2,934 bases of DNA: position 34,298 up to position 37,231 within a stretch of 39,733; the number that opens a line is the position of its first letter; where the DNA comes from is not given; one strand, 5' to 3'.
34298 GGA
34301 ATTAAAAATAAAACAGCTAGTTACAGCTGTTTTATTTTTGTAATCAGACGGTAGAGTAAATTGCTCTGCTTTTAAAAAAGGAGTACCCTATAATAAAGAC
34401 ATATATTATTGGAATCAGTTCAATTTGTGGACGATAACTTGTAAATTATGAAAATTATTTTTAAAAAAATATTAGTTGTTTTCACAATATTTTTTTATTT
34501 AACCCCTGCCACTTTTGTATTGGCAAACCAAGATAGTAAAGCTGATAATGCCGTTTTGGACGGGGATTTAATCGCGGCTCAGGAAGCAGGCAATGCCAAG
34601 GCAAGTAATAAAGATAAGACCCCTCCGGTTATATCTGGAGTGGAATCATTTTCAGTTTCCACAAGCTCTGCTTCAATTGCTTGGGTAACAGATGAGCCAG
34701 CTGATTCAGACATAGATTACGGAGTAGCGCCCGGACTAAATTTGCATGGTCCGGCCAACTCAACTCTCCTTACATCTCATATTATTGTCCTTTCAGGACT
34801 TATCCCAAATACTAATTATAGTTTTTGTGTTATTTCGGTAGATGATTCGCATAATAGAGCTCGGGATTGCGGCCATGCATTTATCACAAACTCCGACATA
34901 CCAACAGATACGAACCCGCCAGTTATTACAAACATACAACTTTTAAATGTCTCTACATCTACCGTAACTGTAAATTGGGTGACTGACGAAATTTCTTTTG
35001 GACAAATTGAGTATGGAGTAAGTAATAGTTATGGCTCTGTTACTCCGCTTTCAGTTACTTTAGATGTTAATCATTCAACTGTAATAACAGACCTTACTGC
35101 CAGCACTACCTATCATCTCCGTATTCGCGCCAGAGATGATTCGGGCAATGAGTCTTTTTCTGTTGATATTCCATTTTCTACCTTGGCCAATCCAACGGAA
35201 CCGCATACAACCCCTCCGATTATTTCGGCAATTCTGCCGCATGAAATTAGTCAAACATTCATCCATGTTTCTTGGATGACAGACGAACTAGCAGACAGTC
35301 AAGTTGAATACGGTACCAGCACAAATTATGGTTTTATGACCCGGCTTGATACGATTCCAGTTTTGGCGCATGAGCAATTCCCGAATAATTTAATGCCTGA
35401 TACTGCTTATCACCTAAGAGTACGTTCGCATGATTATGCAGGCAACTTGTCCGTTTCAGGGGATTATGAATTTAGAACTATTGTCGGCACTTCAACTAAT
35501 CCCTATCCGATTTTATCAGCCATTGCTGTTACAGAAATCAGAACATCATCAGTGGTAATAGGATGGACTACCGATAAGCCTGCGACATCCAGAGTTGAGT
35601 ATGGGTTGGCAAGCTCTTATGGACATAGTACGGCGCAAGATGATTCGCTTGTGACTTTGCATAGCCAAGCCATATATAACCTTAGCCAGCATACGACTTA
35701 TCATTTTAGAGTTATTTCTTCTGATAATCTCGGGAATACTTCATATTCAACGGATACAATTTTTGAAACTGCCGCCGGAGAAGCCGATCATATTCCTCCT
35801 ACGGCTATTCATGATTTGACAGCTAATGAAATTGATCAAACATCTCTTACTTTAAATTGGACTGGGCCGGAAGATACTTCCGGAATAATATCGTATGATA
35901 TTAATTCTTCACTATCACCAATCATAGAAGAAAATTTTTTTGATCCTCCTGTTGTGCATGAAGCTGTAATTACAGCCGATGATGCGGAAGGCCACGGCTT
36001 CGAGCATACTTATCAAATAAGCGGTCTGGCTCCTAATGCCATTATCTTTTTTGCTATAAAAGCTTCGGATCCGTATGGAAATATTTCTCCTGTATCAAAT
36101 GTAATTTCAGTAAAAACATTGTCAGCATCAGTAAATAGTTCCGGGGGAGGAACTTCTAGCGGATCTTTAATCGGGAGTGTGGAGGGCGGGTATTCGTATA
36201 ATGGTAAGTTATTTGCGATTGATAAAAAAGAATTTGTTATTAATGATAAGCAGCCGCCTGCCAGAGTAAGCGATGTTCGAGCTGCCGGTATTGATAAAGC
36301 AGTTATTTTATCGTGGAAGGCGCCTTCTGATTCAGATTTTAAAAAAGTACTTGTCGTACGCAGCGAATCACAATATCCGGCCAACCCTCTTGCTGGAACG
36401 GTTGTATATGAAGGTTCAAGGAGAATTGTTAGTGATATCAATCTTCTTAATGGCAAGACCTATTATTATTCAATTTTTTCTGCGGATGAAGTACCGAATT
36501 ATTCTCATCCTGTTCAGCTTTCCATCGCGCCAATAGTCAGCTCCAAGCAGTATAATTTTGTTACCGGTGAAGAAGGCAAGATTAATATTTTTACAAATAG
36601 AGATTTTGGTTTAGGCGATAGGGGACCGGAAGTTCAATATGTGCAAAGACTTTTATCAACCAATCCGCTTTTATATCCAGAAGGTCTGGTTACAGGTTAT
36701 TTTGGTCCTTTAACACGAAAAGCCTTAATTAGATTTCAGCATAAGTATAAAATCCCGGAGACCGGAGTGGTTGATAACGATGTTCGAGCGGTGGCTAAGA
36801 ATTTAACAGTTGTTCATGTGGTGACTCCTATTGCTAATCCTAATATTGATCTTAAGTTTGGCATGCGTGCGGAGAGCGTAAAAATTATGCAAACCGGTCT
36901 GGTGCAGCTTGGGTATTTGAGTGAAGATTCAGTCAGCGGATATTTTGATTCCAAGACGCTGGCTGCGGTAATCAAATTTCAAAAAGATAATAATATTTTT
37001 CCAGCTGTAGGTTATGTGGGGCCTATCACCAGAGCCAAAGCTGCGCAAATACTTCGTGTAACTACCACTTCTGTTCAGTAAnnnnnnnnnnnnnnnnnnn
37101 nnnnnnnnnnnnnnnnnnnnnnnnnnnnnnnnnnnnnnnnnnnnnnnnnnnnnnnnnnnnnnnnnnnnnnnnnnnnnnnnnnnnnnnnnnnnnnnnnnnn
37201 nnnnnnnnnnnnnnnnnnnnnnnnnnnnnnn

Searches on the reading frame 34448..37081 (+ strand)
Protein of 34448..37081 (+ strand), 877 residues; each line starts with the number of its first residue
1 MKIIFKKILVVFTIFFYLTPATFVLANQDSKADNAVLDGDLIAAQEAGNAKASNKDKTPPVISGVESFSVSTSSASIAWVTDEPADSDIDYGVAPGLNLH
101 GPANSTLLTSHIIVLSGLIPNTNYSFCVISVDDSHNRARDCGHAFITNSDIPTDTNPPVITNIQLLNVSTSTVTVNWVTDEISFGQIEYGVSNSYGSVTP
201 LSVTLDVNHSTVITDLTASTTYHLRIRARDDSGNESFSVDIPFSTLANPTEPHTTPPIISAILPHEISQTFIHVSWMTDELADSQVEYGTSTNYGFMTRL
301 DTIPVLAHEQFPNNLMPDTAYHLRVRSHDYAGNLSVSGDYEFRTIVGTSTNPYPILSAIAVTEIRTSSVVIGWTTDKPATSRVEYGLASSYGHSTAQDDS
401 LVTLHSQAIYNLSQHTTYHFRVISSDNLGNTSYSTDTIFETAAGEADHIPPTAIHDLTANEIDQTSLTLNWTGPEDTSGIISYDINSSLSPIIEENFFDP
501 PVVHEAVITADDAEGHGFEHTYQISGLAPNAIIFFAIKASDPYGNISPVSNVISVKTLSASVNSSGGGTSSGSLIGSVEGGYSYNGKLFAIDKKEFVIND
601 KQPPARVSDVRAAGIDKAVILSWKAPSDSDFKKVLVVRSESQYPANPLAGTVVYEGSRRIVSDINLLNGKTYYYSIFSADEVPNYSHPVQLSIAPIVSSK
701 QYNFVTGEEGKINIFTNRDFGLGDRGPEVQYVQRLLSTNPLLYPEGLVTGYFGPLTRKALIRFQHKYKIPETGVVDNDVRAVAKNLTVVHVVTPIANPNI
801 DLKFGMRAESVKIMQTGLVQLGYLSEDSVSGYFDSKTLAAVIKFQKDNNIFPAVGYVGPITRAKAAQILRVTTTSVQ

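Call 13: search_protein_families(library=pfam, proteins=[window:34448-37081:+])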
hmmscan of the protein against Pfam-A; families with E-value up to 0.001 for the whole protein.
window:34448-37081:+ (877 aa): 7 families
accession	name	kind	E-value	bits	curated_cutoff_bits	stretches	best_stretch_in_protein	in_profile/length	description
PF16656.11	Pur_ac_phosph_N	-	8.3e-33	113.3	30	3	453-557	3-93/93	Purple acid Phosphatase, N-terminal domain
PF01471.23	PG_binding_1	-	3.7e-24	85.1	23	2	725-781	1-55/57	Putative peptidoglycan binding domain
PF00041.27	fn3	-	3e-22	79.1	25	1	160-240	3-80/84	Fibronectin type III domain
PF25059.1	FN3_DSCAM-DSCAML_C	-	9e-11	42.4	39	0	202-246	39-80/89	DSCAM/DSCAML C-terminal Fn3-like domain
PF25788.1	Ig_Rha78A_N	-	0.00012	22.7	27.4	0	409-442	68-102/105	Rha78A-like, N-terminal immunoglobulin domain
PF22986.3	Fn3_ELFN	-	0.00021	21.6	27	0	111-141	49-79/85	ELFN1/ELFN2, fibronectin type-III domain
PF10179.15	NDNF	-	0.00065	20.2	27.3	0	112-137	90-115/127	Neuron-derived neurotrophic factor, first Fn(III) domain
